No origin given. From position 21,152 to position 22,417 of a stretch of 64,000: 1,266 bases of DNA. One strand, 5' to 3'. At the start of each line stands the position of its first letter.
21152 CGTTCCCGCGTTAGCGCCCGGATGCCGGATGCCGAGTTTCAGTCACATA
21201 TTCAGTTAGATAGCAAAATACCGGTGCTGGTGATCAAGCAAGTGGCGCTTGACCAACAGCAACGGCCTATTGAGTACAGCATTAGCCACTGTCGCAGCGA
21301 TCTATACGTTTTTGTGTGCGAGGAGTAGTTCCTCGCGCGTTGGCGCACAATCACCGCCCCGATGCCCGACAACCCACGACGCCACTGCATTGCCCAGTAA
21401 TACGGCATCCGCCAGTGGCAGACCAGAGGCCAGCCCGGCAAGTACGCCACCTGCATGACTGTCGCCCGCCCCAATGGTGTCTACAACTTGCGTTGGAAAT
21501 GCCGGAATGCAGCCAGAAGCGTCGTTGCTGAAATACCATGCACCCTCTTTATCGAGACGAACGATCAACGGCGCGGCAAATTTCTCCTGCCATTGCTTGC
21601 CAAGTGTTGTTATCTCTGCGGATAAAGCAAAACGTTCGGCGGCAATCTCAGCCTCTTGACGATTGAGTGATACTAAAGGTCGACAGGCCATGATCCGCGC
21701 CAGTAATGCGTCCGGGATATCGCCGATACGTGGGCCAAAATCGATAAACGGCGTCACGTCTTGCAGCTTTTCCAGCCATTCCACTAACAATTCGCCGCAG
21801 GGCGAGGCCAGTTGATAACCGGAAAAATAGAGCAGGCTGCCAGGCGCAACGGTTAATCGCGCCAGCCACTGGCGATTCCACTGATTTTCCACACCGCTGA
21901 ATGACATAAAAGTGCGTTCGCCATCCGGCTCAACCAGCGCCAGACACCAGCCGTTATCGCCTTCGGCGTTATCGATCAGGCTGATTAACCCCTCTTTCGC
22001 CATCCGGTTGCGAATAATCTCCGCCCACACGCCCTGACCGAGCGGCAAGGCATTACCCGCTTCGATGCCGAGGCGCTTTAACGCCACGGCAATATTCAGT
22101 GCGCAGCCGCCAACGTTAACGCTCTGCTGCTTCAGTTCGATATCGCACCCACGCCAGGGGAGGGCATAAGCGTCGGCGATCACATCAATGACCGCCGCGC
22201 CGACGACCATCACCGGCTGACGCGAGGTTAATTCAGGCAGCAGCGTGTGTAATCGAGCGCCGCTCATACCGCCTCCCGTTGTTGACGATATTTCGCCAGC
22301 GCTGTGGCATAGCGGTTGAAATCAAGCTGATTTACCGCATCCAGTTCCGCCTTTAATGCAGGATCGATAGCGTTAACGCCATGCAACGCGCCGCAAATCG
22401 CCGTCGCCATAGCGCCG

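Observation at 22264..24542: yegTUV operon under a convergent GntR regulator: a likely ADP-ribose or nucleoside-derivative catabolic module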

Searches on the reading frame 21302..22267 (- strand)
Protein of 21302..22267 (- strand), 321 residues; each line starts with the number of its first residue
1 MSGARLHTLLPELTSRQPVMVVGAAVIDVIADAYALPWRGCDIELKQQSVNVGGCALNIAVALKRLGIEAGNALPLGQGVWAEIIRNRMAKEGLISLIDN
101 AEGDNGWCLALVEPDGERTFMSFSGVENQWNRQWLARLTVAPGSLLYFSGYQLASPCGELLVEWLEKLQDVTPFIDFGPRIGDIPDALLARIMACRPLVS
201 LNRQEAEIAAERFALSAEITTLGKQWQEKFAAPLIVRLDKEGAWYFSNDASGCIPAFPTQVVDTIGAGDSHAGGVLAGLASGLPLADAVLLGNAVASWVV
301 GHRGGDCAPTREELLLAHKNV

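Call 17: search_protein_families(proteins=[window:21302-22267:-], library=ncbifam, max_evalue=0.00001)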
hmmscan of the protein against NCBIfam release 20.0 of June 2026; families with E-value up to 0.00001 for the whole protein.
window:21302-22267:- (321 aa): 17 families
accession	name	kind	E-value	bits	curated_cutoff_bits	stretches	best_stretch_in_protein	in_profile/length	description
TIGR02152.1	D_ribokin_bact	equivalog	3.7e-23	82.3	299.65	1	19-314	1-296/298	ribokinase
TIGR04382.1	myo_inos_iolC_N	equivalog_domain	2.9e-19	69.5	300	1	202-314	195-305/309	5-dehydro-2-deoxygluconokinase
TIGR03828.1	pfkB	equivalog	9.4e-17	61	292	1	45-305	27-287/305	1-phosphofructokinase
TIGR03168.1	1-PFK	subfamily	1.5e-16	60.2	216.4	1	45-304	27-286/305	hexose kinase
NF008353.0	PRK11142.1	equivalog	2.7e-16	60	341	1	19-314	5-299/307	ribokinase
NF007068.0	PRK09513.1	equivalog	8.1e-16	58.1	432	1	49-301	35-287/312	1-phosphofructokinase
NF053626.1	RibKinHalex1628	equivalog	7.5e-13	48.6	330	1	19-314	4-287/293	ATP-dependent ribose-1-phosphate kinase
NF041164.1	NucKinThplmales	equivalog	1e-12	47.9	450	1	213-308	184-280/295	nucleoside kinase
NF006957.1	PRK09434.1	equivalog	1.3e-12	47.9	450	1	19-282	4-263/302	fructokinase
NF041320.1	pfkB_Halo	equivalog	2.5e-12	46.8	400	1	186-307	162-284/302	1-phosphofructokinase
TIGR02198.1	rfaE_dom_I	equivalog_domain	2.6e-11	43.2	345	1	200-309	195-306/315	D-glycero-beta-D-manno-heptose-7-phosphate kinase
NF007321.0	PRK09813.1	equivalog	6e-11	42.3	247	1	228-302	183-257/261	fructoselysine 6-kinase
NF040938.1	KDG_KDGal_kin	equivalog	1.1e-08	34.6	400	1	226-306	210-290/305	bifunctional 2-dehydro-3-deoxygluconokinase/2-dehydro-3-deoxygalactonokinase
NF041332.1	KDG_KDGal_kin_Halo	equivalog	2.8e-07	30.3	440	0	218-301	209-293/320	bifunctional 2-dehydro-3-deoxygluconokinase/2-dehydro-3-deoxygalactonokinase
NF052444.1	DhDoxglucKinKdgK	equivalog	9.7e-07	28.5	400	0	258-304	248-294/303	2-dehydro-3-deoxygluconokinase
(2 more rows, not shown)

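Call 19: search_solved_structures(query=window:21305-22267:-, max_evalue=0.000001)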
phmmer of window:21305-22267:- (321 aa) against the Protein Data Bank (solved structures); distinct sequences matched with E-value up to 0.000001: 30.
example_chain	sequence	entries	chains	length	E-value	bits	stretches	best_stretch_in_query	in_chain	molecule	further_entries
11bl_A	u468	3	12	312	6.6e-16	61.5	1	18-313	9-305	Ribokinase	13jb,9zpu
1v19_A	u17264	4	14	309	1.3e-14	57.2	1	231-316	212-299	2-KETO-3-DEOXYGLUCONATE KINASE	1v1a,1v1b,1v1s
9qv0_A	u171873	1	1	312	1.7e-14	56.9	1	45-301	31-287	1-phosphofructokinase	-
9qv1_A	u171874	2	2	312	2.2e-14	56.5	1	45-301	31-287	1-phosphofructokinase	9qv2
9qv3_A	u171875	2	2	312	5.7e-14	55.1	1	45-301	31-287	1-phosphofructokinase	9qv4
1gqt_A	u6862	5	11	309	9.3e-14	54.4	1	19-314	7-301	RIBOKINASE | PROTEIN (RIBOKINASE)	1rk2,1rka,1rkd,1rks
4du5_A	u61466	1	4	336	8.8e-13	51.2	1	225-315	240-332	PfkB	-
6znx_A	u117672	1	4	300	9.4e-13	51.1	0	190-313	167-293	Ribokinase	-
8cqx_A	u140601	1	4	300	2.7e-12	49.6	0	190-313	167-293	Ribokinase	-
3h49_A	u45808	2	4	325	1.2e-10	44.2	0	234-300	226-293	Ribokinase | Uncharacterized sugar kinase ydjH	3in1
2qcv_A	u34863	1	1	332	4.2e-10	42.4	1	19-314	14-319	Putative 5-dehydro-2-deoxygluconokinase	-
4x8f_A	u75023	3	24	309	5.9e-10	41.9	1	19-314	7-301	Ribokinase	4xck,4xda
4wjm_A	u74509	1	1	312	9.6e-10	41.3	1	52-289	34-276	Ribokinase:Carbohydrate kinase, PfkB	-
4u7x_A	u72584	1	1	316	9.9e-10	41.2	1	52-289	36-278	Ribokinase:Carbohydrate kinase, PfkB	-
3ry7_A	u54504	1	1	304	7e-09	38.4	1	19-308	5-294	Ribokinase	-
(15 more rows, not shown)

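Call 96: predict_structure(alignment_id=A3)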
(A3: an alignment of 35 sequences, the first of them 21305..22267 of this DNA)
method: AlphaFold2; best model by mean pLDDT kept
length: 321 residues; sequences in the alignment: 35
mean_pLDDT: 95.3   pTM: 0.93
mean pLDDT of the five models: 95.3, 95.2, 94.8, 94.2, 93.6
residues with pLDDT >= 90: 294; 70-90: 25; 50-70: 2; < 50: 0
segments of 3 or more residues with pLDDT < 50: none
pLDDT, mean of each block of 10 residues (from residue 1): 92 98 95 91 92 94 98 97 97 95 95 87 94 96 97 95 98 96 97 98 98 98 98 97 97 97 91 98 98 97 89 90 52
secondary structure, 60 per line:
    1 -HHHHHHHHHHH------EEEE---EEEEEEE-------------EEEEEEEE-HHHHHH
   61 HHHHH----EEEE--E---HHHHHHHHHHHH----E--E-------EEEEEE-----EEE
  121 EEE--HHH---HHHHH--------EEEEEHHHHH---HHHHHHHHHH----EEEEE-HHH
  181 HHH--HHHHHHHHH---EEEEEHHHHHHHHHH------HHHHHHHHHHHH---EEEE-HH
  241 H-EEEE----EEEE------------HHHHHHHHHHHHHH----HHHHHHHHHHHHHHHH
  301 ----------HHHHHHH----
elements in order: H2-12 E19-22 E26-32 E46-53 H55-65 E70-73 H80-91 E107-112 E118-123 H132-136 E145-149 H150-154 H158-167 E172-176 H178-183 H186-194 E198-202 H203-212 H219-230 E234-237 E243-246 E251-254 H267-280 H285-300 H311-317

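Call 100: fold_search(model_id=the predicted structure, library=pdb)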
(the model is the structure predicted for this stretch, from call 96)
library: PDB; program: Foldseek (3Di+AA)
matches with E <= 10: 1028; with E <= 0.001: 410
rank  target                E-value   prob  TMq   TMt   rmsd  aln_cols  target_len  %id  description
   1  9zpu_B                1.6e-21  1.00  0.78  0.82   3.3       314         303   25  Crystal Structure of a Ribokinase from Brucella suis in complex with ADP (released 2025-12-31)
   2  9zpu_D                2.4e-21  1.00  0.78  0.82   3.3       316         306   24  Crystal Structure of a Ribokinase from Brucella suis in complex with ADP (released 2025-12-31)
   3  11bl_C                2.9e-21  1.00  0.74  0.79   3.5       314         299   24  Crystal Structure of a Ribokinase from Brucella suis in complex ADP (P21 form) (released 2026-02-25)
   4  9zpu_A                3.6e-21  1.00  0.76  0.80   3.4       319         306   25  Crystal Structure of a Ribokinase from Brucella suis in complex with ADP (released 2025-12-31)
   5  1v1b_A                5.8e-21  1.00  0.73  0.78   4.7       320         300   24  2-KETO-3-DEOXYGLUCONATE KINASE FROM THERMUS THERMOPHILUS WITH BOUND ATP (released 2004-04-14)
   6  9zpu_E                6.1e-21  1.00  0.76  0.80   3.8       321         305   25  Crystal Structure of a Ribokinase from Brucella suis in complex with ADP (released 2025-12-31)
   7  1vm7_B                1.2e-20  1.00  0.78  0.84   3.2       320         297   21  Crystal structure of Ribokinase (TM0960) from Thermotoga maritima at 2.15 A resolution (released 2004-09-21)
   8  1vm7_A                1.8e-20  1.00  0.81  0.86   2.7       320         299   22  Crystal structure of Ribokinase (TM0960) from Thermotoga maritima at 2.15 A resolution (released 2004-09-21)
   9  2c4e                  2.7e-20  1.00  0.78  0.83   3.2       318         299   18  Crystal Structure of Methanocaldococcus jannaschii Nucleoside Kinase - An Archaeal Member of the Ribokinase Family (released 2006-08-30)
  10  1v19_A                2.7e-20  1.00  0.74  0.78   4.5       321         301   24  2-KETO-3-DEOXYGLUCONATE KINASE FROM THERMUS THERMOPHILUS (released 2004-04-14)
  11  11bl_A                3.2e-20  1.00  0.79  0.84   2.8       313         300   25  Crystal Structure of a Ribokinase from Brucella suis in complex ADP (P21 form) (released 2026-02-25)
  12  6ilr_B                3.4e-20  1.00  0.78  0.80   3.1       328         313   20  Structure of Arabidopsis thaliana Ribokinase in unligand form (released 2019-03-13)
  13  9zpu_C                4.3e-20  1.00  0.78  0.82   3.2       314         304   25  Crystal Structure of a Ribokinase from Brucella suis in complex with ADP (released 2025-12-31)
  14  11bl_D                4.8e-20  1.00  0.75  0.83   3.4       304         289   24  Crystal Structure of a Ribokinase from Brucella suis in complex ADP (P21 form) (released 2026-02-25)
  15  2c49_A                6.1e-20  1.00  0.73  0.78   4.0       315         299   18  Crystal Structure of Methanocaldococcus jannaschii Nucleoside Kinase - An Archaeal Member of the Ribokinase Family (released 2006-08-30)
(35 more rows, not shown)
